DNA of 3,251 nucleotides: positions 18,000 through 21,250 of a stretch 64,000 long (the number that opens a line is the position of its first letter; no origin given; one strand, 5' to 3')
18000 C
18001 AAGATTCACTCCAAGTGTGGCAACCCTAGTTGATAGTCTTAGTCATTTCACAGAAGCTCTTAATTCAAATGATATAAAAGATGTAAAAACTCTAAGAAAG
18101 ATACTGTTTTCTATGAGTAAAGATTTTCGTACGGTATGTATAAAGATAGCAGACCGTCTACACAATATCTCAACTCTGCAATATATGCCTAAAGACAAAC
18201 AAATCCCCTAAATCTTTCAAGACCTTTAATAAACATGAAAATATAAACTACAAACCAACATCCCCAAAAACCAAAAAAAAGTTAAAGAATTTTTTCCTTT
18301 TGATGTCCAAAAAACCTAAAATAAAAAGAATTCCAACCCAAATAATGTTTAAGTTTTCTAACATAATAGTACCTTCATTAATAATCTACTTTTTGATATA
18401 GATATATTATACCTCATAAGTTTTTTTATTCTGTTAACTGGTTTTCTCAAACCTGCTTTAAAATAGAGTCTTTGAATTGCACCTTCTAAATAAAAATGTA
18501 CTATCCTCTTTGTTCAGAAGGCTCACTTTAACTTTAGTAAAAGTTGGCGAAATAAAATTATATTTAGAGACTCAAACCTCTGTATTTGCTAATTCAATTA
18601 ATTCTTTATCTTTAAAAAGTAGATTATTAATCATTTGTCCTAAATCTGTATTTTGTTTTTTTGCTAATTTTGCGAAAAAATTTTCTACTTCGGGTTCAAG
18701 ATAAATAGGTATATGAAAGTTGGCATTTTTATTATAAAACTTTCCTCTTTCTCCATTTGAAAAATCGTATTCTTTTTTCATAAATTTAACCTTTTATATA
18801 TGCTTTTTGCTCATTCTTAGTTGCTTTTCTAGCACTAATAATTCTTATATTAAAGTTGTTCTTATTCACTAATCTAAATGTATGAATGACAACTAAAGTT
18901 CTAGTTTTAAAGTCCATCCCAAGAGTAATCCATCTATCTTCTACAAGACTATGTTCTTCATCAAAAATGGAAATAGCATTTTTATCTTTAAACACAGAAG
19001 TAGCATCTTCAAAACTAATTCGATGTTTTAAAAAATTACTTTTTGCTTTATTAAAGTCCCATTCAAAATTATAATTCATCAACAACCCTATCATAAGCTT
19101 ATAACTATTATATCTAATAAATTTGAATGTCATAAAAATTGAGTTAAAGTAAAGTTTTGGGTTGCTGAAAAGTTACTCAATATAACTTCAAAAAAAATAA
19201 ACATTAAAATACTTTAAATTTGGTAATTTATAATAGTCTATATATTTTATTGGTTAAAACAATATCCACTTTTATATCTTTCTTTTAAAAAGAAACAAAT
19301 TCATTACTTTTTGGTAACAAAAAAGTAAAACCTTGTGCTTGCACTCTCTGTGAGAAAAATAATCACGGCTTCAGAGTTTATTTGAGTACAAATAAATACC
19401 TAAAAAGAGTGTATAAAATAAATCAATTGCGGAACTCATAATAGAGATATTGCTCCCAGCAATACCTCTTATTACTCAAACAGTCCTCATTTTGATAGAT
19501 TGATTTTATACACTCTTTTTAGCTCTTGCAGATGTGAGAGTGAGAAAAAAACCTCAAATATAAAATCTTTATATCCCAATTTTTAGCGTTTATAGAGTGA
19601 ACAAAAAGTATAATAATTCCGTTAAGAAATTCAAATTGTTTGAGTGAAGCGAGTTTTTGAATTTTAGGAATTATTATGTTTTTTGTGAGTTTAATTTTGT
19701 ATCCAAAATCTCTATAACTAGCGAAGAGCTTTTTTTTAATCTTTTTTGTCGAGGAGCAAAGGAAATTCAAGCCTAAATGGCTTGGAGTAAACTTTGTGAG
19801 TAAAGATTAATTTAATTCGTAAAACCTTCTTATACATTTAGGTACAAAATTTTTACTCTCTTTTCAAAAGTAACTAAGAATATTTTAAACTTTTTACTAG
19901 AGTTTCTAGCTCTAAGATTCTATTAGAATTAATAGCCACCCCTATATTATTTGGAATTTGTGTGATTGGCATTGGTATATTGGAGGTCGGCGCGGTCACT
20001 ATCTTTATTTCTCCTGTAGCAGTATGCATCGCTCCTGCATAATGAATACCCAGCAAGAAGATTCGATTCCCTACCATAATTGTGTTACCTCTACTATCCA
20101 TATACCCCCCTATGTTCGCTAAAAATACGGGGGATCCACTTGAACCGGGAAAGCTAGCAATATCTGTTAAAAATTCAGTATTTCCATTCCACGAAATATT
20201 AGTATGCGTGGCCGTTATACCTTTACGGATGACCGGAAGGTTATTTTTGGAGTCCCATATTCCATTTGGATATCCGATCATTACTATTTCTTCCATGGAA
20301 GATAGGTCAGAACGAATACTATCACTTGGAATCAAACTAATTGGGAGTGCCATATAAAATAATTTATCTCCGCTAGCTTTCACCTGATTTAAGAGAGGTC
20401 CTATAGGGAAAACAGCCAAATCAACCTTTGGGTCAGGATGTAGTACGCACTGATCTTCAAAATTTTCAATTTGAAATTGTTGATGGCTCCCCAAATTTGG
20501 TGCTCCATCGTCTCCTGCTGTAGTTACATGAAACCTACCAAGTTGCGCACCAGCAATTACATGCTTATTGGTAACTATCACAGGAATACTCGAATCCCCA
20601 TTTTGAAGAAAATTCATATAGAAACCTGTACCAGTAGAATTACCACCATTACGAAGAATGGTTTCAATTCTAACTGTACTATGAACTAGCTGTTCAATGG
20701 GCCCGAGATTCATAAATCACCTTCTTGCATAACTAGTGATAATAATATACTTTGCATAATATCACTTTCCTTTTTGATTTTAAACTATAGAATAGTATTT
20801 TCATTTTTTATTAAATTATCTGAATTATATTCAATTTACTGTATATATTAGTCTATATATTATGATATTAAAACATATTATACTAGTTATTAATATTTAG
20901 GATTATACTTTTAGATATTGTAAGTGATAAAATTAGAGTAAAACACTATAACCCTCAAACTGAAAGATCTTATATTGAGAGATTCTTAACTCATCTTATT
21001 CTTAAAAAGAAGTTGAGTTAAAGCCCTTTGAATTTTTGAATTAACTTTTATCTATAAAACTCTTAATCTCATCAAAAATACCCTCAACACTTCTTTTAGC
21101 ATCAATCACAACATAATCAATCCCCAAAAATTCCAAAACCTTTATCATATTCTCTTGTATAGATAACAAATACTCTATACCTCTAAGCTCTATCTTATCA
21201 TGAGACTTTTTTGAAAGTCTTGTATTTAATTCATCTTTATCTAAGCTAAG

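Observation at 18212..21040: Decayed integrative, integron-like accessory island between a truncated spoT-like gene and tmk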

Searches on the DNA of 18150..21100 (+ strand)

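Call 36: search_rna_families(source=window, start=18150, end=21100, threshold=evalue, max_evalue=5)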
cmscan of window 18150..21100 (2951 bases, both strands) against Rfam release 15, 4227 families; matches with E-value up to 5: 3.
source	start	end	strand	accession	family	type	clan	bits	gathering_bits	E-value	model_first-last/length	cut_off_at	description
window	19608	19679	+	RF03498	mir-3145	Gene; miRNA;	-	22.5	98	0.37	1-84/84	no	mir-3145 microRNA precursor family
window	20633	20669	+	RF01342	CRISPR-DR32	Gene; CRISPR;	-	20.8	48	2.5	1-37/37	no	CRISPR RNA direct repeat element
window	19985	20036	-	RF01312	sR9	Gene; snRNA; snoRNA; CD-box;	-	17.4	36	4.7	1-55/55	no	Small nucleolar RNA sR9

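Call 63: search_with_rna_model(model_id=R1, sources=[L063, L064, L065, L066, L067, L068, L069, L070, L071, L072, L073, L074, L075, L076, L077, L078, L079, L080, L081, L082, L083, L084, L085, L086, L087, L088, L089, L090, L091, L092, L093, L094, L095, L096, L097, L098, L099, L100, L101, L102, L103, L104, L105, L106, L107, L108, L109, L110, L111, L112, L113, L114, L115, L116, L117, L118, L119, L120, L121, L122, L123, L124, L125, L126, L127, L128, L129, L130, L131, L132, L133, L134, L135, L136, L137, L138, L139, L140, L141, L142], max_evalue=1, make_alignment=true)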
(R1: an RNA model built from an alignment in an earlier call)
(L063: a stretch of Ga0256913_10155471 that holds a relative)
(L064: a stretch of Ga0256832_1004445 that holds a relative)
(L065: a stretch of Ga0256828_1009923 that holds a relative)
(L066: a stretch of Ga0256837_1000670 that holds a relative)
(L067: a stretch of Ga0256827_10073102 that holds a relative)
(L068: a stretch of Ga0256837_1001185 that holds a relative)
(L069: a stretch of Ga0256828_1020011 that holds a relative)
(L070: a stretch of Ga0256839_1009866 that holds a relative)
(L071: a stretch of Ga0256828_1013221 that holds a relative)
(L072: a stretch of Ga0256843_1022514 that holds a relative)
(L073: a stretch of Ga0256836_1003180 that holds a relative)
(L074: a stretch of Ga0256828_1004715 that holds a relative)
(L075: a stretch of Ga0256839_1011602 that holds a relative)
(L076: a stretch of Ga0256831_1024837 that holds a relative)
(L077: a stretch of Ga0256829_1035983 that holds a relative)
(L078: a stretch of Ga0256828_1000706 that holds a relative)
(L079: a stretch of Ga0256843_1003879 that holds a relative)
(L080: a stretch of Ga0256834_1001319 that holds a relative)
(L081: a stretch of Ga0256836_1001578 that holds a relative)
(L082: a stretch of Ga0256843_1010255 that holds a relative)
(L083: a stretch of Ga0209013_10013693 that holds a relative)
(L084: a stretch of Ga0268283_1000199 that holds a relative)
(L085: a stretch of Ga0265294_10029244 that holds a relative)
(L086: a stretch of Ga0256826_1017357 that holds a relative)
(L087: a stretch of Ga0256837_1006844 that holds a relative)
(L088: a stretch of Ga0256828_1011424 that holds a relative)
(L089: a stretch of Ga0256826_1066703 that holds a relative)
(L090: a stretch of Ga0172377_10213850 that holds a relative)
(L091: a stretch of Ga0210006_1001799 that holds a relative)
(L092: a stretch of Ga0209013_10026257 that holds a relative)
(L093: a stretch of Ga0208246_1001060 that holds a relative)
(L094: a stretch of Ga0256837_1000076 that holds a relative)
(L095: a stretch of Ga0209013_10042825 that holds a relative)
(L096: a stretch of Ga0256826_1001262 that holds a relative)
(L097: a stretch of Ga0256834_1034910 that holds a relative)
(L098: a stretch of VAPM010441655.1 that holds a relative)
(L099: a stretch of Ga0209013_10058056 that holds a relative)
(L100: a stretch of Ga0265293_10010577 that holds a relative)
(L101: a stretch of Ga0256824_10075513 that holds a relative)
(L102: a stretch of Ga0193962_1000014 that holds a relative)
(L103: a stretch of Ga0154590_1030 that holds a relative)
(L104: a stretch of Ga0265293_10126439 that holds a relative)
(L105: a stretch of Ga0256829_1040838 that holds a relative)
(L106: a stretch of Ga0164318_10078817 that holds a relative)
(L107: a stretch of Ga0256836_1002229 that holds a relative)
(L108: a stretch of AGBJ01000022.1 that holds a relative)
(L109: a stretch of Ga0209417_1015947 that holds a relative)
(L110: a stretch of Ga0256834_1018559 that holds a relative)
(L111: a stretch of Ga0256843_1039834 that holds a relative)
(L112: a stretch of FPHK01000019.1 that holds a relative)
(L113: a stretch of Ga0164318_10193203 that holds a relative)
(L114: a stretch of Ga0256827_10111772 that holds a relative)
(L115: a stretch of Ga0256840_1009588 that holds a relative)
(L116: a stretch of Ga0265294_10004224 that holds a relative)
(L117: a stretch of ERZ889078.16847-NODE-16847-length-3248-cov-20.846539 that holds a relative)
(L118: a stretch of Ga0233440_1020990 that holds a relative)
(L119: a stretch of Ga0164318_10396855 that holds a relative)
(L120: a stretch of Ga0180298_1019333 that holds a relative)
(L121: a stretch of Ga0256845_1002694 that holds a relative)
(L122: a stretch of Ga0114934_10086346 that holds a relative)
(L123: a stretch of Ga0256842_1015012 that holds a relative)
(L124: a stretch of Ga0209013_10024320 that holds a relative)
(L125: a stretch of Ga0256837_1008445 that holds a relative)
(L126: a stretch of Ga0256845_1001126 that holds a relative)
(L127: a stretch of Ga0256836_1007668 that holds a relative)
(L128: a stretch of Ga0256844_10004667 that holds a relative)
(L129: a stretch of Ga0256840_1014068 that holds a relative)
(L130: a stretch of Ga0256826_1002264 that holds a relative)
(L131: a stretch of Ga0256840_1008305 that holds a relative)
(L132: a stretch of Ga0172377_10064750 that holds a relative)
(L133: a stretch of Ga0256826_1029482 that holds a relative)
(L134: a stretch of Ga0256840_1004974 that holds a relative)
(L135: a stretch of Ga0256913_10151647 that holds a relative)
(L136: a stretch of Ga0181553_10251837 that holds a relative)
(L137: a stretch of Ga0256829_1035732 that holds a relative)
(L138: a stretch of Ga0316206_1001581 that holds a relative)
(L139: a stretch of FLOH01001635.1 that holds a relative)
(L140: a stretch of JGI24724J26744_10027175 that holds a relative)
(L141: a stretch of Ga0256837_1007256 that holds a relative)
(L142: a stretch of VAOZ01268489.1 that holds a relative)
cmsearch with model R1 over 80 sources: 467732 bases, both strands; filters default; matches with E-value up to 1: 125.
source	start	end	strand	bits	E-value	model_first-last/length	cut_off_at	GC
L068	5562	5632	-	87.8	4.9e-16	1-70/70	no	0.41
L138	4435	4504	-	85.5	1.6e-15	1-70/70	no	0.37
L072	794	863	-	84.7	2.4e-15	1-70/70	no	0.36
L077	176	245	-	83.4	4.9e-15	1-70/70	no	0.37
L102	7442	7511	-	81.2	1.5e-14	1-70/70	no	0.41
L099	1159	1228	-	79.6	3.5e-14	1-70/70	no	0.41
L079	197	266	-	79.3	4e-14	1-70/70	no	0.43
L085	1665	1734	-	79.1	4.5e-14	1-70/70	no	0.37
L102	3762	3831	-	77.5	1.1e-13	1-70/70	no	0.39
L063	15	84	-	76.7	1.6e-13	1-70/70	no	0.4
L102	8543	8611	-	76.4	1.8e-13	1-70/70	no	0.35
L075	782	850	-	76.3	1.9e-13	1-70/70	no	0.38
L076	759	828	-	75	3.8e-13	1-70/70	no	0.27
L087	4931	4999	-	74.7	4.4e-13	1-70/70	no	0.36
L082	868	938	-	74.7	4.4e-13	1-70/70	no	0.39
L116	9041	9110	-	74.5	5e-13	1-70/70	no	0.36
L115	3663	3731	-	74.1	6e-13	1-70/70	no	0.35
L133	419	487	-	73.7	7.7e-13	1-70/70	no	0.42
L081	8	78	-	73.3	9.4e-13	1-70/70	no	0.39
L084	1181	1250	-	73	1.1e-12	1-70/70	no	0.37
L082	1885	1954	-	72.5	1.4e-12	1-70/70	no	0.37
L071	1512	1581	-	71.6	2.3e-12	1-70/70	no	0.39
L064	5682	5751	-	71.4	2.5e-12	1-70/70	no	0.41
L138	5046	5114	-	70.9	3.3e-12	1-70/70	no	0.38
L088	109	176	-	70.8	3.4e-12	1-70/70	no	0.4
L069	282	350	-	70.1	4.8e-12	1-70/70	no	0.36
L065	690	759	-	70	5.1e-12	1-70/70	no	0.39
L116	7706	7773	-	69.5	6.7e-12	1-70/70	no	0.32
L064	1853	1923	-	69.4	6.8e-12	1-70/70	no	0.42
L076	127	194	-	67.8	1.6e-11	1-70/70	no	0.32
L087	121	188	-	67.3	2e-11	1-70/70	no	0.38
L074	1154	1223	-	65.4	5.5e-11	1-70/70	no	0.41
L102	4334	4403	-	65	6.9e-11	1-70/70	no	0.41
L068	7977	8046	-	64.6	8.3e-11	1-70/70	no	0.43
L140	889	958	-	64.5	8.8e-11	1-70/70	no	0.4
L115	120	188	-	64.4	9.2e-11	1-70/70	no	0.39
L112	682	750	-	63.1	1.9e-10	1-70/70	no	0.41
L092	26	94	-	62.6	2.4e-10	1-70/70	no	0.38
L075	2698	2767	-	61.4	4.5e-10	1-70/70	no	0.39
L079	5438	5569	-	59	1.6e-09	1-70/70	no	0.35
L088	809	876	-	58.2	2.3e-09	1-70/70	no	0.35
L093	8588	8656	-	57.8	2.8e-09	1-70/70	no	0.39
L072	479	549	-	56.4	6e-09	1-70/70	no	0.37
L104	226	293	-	54.8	1.4e-08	1-70/70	no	0.35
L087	1219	1351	-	54.7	1.4e-08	1-70/70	no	0.34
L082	1593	1663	-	54.3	1.7e-08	1-70/70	no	0.48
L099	365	432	-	53.9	2.2e-08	1-70/70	no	0.35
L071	902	969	-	52.6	4.2e-08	1-70/70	no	0.46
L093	7619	7687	-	52.3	5e-08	1-70/70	no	0.45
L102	4875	4945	-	51.3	8.6e-08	1-70/70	no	0.41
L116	7083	7153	-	51.1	9.2e-08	1-70/70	no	0.37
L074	1897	1964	-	51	9.9e-08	1-70/70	no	0.43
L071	3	70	-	50.7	1.1e-07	1-70/70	no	0.41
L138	3844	3915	-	50.1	1.6e-07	1-70/70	no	0.42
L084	3065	3133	-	49.8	1.8e-07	1-70/70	no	0.38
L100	7067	7134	-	49.7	1.9e-07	1-70/70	no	0.34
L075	1314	1384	-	49.6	2e-07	1-70/70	no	0.44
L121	6112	6243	-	49.1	2.6e-07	1-70/70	no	0.32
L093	1126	1193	-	48.9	3e-07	1-70/70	no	0.41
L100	2181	2248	-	48.8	3e-07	1-70/70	no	0.35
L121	3217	3284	-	47.4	6.3e-07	1-70/70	no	0.28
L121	7615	7748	-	47.1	7.4e-07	1-70/70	no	0.37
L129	122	256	-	46.8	8.6e-07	1-70/70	no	0.28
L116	6247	6316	-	46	1.3e-06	1-70/70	no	0.27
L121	4218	4353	-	45.9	1.4e-06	1-70/70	no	0.32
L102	6417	6484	-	45.8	1.4e-06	1-70/70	no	0.34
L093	6458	6525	-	45.7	1.5e-06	1-70/70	no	0.43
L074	2602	2669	-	45.2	2e-06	1-70/70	no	0.35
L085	1130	1198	-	44.8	2.5e-06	1-70/70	no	0.39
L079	4903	5036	-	44.4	3.1e-06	1-70/70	no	0.31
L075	177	244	-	44.3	3.1e-06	1-70/70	no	0.41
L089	15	82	-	43.6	4.5e-06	1-70/70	no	0.37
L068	6738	6806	-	43.5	4.7e-06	1-70/70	no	0.45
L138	3192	3261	-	42.1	1e-05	1-70/70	no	0.34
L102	5531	5598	-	41.1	1.6e-05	1-70/70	no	0.37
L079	4187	4317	-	40.7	2e-05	1-70/70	no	0.32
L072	794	863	+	40.6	2.2e-05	1-70/70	no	0.36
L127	1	42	-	38.3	7e-05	1-42/70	3'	0.38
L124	1223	1290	-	37.2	0.00013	1-70/70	no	0.4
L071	1512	1581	+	36.8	0.00016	1-70/70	no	0.39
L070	1589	1656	-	36.4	0.00019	1-70/70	no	0.37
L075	782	850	+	35.6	0.00028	1-70/70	no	0.38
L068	4565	4632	-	35.2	0.00035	1-70/70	no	0.31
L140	163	232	-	34.6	0.00049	1-70/70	no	0.3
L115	3663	3726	+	34.2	0.00059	1-70/70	no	0.36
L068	5562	5632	+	33.6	0.0008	1-70/70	no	0.41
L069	282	350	+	32.8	0.0012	1-70/70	no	0.36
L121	6446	6578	-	32.8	0.0013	1-70/70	no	0.44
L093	1749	1816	-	32.8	0.0013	1-70/70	no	0.38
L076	759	823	+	32.7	0.0013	1-70/70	no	0.28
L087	4931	4999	+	32.2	0.0017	1-70/70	no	0.36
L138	4435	4504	+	32.1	0.0018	1-70/70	no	0.37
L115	1971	2037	-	31.6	0.0023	1-70/70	no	0.3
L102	8543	8611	+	31.5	0.0025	1-70/70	no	0.35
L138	5046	5109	+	31.4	0.0025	1-70/70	no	0.39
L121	7025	7154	-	31.3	0.0027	1-70/70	no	0.42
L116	7706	7773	+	30.1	0.0049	1-70/70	no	0.32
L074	1897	1964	+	30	0.0052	1-70/70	no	0.43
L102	3762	3831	+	30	0.0054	1-70/70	no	0.39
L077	176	245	+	29.3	0.0076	1-70/70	no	0.37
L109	817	888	-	28.7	0.01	1-70/70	no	0.49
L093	2107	2160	-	28.3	0.013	1-70/70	no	0.44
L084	1181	1250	+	28.3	0.013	1-70/70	no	0.37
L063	10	84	+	28.1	0.014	1-70/70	no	0.39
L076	127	194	+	27.7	0.017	1-70/70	no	0.32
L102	7442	7511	+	27.4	0.02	1-70/70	no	0.41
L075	2698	2767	+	26.2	0.038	1-70/70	no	0.39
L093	8588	8656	+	26.1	0.04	1-70/70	no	0.39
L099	1159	1228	+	24.8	0.078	1-70/70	no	0.41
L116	9057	9092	+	24.6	0.089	19-54/70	no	0.36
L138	3209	3242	+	24.1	0.11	20-53/70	no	0.29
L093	7619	7687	+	24.1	0.11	1-70/70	no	0.45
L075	177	244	+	23.9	0.13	1-70/70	no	0.41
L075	1314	1384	+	23.7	0.14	1-70/70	no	0.44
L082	1885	1954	+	23.6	0.15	1-70/70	no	0.37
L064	5682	5751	+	23.5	0.16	1-70/70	no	0.41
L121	4945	5021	-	22.8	0.23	1-70/70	no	0.31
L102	4875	4945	+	22.4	0.27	1-70/70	no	0.41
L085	1137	1198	+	21.9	0.36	1-70/70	no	0.37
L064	1869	1905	+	21.7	0.39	19-54/70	no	0.43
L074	528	581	-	21.5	0.44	1-70/70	no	0.39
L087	121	185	+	21.4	0.45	1-70/70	no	0.4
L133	419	487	+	20.8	0.62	1-70/70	no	0.42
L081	8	78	+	20.1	0.91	1-70/70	no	0.39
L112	682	750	+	20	0.97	1-70/70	no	0.41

Alignment A5: 125 matches aligned to the model, 174 columns, each read 5' to 3' on its own strand. Consensus structure (alignment columns), stored with it:
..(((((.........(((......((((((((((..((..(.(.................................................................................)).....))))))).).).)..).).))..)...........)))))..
